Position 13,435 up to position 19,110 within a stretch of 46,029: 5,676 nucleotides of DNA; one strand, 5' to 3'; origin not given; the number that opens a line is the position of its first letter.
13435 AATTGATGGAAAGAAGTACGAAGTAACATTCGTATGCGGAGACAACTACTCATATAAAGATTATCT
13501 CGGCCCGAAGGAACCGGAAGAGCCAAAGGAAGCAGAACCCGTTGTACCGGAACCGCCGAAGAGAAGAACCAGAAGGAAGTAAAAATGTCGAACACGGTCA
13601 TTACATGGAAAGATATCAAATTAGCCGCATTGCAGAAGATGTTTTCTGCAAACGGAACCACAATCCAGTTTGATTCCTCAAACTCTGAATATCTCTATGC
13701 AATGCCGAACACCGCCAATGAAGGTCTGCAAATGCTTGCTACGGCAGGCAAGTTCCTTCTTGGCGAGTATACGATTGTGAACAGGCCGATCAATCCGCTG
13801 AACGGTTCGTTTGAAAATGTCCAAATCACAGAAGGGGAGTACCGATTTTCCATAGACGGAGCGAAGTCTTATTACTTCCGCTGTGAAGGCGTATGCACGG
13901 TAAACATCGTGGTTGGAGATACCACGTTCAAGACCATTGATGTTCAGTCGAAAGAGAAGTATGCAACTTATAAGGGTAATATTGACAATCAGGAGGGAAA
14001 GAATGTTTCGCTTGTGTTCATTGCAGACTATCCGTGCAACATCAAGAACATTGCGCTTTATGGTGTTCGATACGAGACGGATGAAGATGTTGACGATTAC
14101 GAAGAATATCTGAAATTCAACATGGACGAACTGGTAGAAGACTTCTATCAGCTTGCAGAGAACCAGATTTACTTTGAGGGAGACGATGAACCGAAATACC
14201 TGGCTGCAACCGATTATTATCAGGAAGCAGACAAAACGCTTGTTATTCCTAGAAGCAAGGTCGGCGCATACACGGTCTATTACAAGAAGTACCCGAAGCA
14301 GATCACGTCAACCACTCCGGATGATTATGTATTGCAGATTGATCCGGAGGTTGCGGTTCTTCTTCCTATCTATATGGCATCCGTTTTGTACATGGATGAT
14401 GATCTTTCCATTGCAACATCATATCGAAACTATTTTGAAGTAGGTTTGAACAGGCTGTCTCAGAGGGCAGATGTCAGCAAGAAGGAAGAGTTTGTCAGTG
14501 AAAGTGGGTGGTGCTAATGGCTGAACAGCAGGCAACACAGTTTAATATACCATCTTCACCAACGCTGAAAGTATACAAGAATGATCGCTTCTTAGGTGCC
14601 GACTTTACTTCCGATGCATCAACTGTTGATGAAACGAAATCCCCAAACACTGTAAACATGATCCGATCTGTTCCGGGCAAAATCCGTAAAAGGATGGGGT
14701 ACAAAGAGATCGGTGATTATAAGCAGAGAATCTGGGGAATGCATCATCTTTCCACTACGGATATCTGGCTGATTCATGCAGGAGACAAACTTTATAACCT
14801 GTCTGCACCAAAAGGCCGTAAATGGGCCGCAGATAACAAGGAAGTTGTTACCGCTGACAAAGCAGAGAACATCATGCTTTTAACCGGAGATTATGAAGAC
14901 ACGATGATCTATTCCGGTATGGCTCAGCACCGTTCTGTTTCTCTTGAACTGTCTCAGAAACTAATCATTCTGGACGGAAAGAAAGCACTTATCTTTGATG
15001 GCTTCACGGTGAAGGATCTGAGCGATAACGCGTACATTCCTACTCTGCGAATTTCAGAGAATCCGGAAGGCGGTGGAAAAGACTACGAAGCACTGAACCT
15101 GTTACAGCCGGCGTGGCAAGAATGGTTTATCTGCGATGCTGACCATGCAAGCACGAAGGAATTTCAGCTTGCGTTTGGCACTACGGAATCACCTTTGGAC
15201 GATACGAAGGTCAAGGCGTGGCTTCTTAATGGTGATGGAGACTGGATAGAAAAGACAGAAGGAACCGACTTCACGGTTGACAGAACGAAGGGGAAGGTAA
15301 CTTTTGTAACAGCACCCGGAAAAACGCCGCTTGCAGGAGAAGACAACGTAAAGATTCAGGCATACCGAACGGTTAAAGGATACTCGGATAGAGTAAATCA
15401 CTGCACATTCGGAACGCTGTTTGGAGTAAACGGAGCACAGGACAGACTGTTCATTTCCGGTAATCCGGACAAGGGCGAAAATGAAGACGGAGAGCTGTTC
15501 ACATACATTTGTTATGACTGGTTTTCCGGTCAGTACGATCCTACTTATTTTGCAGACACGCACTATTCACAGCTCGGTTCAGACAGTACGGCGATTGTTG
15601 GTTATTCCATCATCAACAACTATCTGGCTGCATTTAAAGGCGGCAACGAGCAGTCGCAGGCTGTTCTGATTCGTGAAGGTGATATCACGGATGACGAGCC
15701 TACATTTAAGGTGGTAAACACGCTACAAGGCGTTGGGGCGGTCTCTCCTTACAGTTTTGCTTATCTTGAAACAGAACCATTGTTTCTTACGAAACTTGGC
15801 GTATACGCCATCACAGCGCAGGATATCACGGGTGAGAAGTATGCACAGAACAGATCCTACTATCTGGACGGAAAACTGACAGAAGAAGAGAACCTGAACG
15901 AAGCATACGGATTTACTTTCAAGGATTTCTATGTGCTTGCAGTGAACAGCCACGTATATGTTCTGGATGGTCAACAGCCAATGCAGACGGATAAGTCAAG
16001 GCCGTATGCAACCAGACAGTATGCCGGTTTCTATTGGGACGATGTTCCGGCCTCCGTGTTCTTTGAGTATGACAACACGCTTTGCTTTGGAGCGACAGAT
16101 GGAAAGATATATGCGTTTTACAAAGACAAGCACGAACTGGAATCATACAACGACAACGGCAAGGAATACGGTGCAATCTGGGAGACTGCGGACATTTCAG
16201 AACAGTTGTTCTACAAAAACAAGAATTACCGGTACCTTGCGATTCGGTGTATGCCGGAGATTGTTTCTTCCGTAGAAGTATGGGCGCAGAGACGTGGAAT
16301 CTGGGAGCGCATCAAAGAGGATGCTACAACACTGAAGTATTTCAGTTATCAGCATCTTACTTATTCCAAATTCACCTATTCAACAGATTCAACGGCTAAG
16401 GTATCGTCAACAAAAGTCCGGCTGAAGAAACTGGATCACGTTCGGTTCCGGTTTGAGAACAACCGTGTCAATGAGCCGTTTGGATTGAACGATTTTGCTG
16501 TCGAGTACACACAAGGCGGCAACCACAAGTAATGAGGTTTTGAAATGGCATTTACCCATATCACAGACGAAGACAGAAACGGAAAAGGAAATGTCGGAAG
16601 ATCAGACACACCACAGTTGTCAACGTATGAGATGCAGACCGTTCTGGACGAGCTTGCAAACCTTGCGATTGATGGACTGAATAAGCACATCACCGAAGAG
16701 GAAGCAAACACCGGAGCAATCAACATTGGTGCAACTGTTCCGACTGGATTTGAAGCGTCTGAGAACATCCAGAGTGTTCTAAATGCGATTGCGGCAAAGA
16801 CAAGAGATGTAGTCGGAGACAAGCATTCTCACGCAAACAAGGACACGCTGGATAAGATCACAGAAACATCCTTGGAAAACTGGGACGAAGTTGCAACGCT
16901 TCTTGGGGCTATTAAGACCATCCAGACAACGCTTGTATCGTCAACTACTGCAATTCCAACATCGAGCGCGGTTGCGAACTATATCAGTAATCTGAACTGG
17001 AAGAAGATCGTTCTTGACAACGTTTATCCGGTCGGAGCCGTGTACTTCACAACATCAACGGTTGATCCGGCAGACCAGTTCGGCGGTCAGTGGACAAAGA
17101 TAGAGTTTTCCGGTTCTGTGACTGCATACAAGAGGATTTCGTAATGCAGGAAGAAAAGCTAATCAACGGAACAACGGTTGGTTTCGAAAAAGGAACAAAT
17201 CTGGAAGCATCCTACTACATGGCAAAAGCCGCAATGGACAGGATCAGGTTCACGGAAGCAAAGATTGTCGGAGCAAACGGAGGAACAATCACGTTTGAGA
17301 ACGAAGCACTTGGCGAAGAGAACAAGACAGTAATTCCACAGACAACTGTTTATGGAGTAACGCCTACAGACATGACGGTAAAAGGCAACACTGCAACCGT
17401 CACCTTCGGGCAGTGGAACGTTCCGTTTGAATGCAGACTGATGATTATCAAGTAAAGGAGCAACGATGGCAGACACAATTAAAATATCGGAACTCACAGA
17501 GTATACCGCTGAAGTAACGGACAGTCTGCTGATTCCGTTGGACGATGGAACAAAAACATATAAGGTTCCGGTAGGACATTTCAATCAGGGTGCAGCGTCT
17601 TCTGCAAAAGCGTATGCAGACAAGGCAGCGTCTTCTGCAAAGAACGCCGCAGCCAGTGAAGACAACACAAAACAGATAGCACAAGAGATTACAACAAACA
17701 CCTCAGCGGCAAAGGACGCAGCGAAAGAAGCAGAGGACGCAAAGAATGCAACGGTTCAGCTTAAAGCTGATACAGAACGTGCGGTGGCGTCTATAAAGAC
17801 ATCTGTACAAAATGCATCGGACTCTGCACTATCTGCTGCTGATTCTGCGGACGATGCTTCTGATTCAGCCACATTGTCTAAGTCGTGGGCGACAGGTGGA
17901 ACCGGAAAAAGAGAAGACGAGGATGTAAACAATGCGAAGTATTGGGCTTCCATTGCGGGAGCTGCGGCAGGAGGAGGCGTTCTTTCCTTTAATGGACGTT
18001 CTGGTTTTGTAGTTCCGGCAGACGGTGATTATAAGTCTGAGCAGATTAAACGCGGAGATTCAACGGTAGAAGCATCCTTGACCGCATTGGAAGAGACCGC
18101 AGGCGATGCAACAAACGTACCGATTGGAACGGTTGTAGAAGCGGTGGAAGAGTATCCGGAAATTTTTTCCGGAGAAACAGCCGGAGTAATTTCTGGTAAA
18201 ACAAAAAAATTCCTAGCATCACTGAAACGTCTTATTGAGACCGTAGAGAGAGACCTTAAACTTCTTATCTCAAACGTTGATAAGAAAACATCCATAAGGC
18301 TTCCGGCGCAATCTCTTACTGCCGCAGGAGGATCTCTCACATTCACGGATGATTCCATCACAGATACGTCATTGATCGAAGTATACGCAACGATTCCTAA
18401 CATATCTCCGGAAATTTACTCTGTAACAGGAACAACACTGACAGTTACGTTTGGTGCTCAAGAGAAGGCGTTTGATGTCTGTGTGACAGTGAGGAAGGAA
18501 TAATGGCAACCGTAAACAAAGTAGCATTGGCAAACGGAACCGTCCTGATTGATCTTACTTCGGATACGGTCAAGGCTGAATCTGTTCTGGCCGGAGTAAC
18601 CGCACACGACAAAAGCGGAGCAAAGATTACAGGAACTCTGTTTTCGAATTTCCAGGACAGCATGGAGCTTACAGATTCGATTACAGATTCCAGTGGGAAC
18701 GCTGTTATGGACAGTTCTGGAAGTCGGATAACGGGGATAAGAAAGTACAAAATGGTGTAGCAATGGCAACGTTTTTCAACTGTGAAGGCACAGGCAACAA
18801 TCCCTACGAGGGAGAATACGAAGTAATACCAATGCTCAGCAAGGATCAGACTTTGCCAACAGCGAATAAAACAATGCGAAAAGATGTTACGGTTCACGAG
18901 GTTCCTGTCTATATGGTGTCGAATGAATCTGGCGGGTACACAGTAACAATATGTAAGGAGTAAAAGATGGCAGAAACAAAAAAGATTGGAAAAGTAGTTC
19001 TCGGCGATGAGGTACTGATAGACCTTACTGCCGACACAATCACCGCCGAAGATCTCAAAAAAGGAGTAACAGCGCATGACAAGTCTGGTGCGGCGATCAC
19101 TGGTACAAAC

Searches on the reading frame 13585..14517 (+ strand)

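Call 20: search_protein_families(library=phrogs, proteins=[window:13585-14517:+], max_evalue=0.001)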
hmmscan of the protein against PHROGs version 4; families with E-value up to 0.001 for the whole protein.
window:13585-14517:+ (310 aa): 1 family
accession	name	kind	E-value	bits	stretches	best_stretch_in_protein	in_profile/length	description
phrog_13046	-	unknown function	6.6e-13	49.8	1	208-296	92-180/193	-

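Call 21: search_protein_families(library=pfam, proteins=[window:13585-14517:+], max_evalue=0.001)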
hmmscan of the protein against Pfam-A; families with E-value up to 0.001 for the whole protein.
window:13585-14517:+ (310 aa): 0 families

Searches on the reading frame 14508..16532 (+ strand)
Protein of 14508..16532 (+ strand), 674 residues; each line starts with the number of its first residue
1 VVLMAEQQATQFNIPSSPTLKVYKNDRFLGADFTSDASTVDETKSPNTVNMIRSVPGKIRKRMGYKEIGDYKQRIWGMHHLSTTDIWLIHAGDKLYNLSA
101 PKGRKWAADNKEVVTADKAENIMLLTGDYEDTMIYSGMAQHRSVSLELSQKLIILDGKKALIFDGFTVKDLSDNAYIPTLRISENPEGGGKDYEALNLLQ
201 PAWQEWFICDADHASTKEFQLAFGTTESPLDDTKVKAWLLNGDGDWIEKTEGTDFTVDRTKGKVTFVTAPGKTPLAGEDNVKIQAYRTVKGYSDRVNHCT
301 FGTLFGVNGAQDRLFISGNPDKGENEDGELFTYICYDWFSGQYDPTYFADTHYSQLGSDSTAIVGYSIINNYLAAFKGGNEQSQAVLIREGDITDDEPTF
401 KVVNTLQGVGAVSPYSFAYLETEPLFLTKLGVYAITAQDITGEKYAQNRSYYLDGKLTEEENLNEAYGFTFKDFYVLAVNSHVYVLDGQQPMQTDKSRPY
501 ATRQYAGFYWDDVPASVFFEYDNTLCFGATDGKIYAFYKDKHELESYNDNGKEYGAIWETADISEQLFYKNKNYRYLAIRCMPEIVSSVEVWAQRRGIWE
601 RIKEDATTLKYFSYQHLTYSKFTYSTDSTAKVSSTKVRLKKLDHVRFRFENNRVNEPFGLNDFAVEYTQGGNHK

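Call 20: search_protein_families(library=phrogs, proteins=[window:14508-16532:+], max_evalue=0.001)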
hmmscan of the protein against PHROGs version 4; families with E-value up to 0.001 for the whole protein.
window:14508-16532:+ (674 aa): 1 family
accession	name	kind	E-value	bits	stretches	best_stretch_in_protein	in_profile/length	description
phrog_3287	-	head and packaging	9.6e-35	121.4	1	19-672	2-523/524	virion structural protein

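Call 21: search_protein_families(library=pfam, proteins=[window:14508-16532:+], max_evalue=0.001)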
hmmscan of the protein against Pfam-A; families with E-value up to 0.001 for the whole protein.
window:14508-16532:+ (674 aa): 0 families

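Call 86: search_solved_structures(query=window:14508-16529:+, max_evalue=0.1)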
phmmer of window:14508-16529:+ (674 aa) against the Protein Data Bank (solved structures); distinct sequences matched with E-value up to 0.1: 0.

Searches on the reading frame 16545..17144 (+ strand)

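Call 5: search_protein_families(library=phrogs, proteins=[window:16545-17144:+], max_evalue=0.1)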
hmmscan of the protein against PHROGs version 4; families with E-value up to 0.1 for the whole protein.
window:16545-17144:+ (199 aa): 6 families
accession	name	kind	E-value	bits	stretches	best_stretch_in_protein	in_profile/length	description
phrog_5717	-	tail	2e-06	27.3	1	56-187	902-1030/1150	tail protein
phrog_6465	-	tail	9.5e-06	26.4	1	149-187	107-146/281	tail protein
phrog_24267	-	unknown function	2.8e-05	24.9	1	146-185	133-168/266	-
phrog_5274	-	unknown function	0.027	15.7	1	41-117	6-86/113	-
phrog_28550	-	unknown function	0.052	13.9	0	15-58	180-222/333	-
phrog_35089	-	unknown function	0.095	14.1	0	96-149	97-149/157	-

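Call 6: search_protein_families(library=pfam, proteins=[window:16545-17144:+], max_evalue=0.1)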
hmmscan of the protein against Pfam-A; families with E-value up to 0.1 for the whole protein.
window:16545-17144:+ (199 aa): 1 family
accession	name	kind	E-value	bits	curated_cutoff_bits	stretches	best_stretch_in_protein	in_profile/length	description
PF21939.1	Gp10_C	-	4e-05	25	27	1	157-186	2-32/139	Baseplate structural protein Gp10, C-terminal domain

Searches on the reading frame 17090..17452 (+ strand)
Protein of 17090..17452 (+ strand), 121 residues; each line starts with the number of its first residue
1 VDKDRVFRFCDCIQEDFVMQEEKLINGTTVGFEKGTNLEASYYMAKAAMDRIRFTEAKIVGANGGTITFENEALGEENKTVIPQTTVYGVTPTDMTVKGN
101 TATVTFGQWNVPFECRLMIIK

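Call 70: search_protein_families(library=pfam, proteins=[window:17090-17452:+], max_evalue=10)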
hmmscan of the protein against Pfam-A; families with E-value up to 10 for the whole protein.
window:17090-17452:+ (121 aa): 0 families

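Call 71: search_protein_families(library=phrogs, proteins=[window:17090-17452:+], max_evalue=1)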
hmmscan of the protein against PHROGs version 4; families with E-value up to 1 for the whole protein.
window:17090-17452:+ (121 aa): 2 families
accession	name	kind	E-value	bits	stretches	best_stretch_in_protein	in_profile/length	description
phrog_1487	-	unknown function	0.13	13.5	1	83-105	37-59/81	-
phrog_8454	-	unknown function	0.51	11.3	0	56-73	14-31/70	-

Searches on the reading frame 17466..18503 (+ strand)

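Call 5: search_protein_families(library=phrogs, proteins=[window:17466-18503:+], max_evalue=0.1)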
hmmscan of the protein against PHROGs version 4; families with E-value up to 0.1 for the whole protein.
window:17466-18503:+ (345 aa): 6 families
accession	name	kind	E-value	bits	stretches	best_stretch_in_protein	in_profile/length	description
phrog_8780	-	tail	0.0016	17.7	1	43-136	197-293/755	minor tail protein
phrog_13980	-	tail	0.0026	17.5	1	38-163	153-276/756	tail fiber protein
phrog_4242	-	tail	0.0046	17.3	1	43-162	164-285/628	tail fiber protein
phrog_17196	-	other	0.0055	16.9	1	119-165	178-220/356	kinase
phrog_6256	-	tail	0.028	14.4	1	41-228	177-299/686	tail fiber protein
phrog_777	-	head and packaging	0.089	13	0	46-289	17-263/580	major head protein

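Call 6: search_protein_families(library=pfam, proteins=[window:17466-18503:+], max_evalue=0.1)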
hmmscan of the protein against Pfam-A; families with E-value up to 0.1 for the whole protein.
window:17466-18503:+ (345 aa): 0 families

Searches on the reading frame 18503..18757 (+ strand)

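Call 70: search_protein_families(library=pfam, proteins=[window:18503-18757:+], max_evalue=10)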
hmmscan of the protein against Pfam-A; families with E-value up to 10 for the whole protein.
window:18503-18757:+ (85 aa): 0 families

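Call 71: search_protein_families(library=phrogs, proteins=[window:18503-18757:+], max_evalue=1)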
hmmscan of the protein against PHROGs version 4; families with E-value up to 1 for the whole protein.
window:18503-18757:+ (85 aa): 3 families
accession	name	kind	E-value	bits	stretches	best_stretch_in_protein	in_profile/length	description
phrog_13589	-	unknown function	8.1e-06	25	1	4-57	740-789/1042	-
phrog_31573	-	unknown function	0.0061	16.9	1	4-67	3-65/382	-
phrog_31213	-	unknown function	0.052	14.6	1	2-79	52-126/126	-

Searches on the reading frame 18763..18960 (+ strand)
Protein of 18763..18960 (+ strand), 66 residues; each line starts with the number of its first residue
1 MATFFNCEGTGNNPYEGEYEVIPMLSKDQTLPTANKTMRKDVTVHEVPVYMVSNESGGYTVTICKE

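Call 70: search_protein_families(library=pfam, proteins=[window:18763-18960:+], max_evalue=10)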
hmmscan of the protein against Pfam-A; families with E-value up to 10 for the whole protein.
window:18763-18960:+ (66 aa): 0 families

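Call 71: search_protein_families(library=phrogs, proteins=[window:18763-18960:+], max_evalue=1)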
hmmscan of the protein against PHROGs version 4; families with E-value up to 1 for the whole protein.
window:18763-18960:+ (66 aa): 1 family
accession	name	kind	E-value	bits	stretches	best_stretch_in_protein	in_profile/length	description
phrog_31538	-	unknown function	7.8e-13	49.8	1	12-66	55-108/109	-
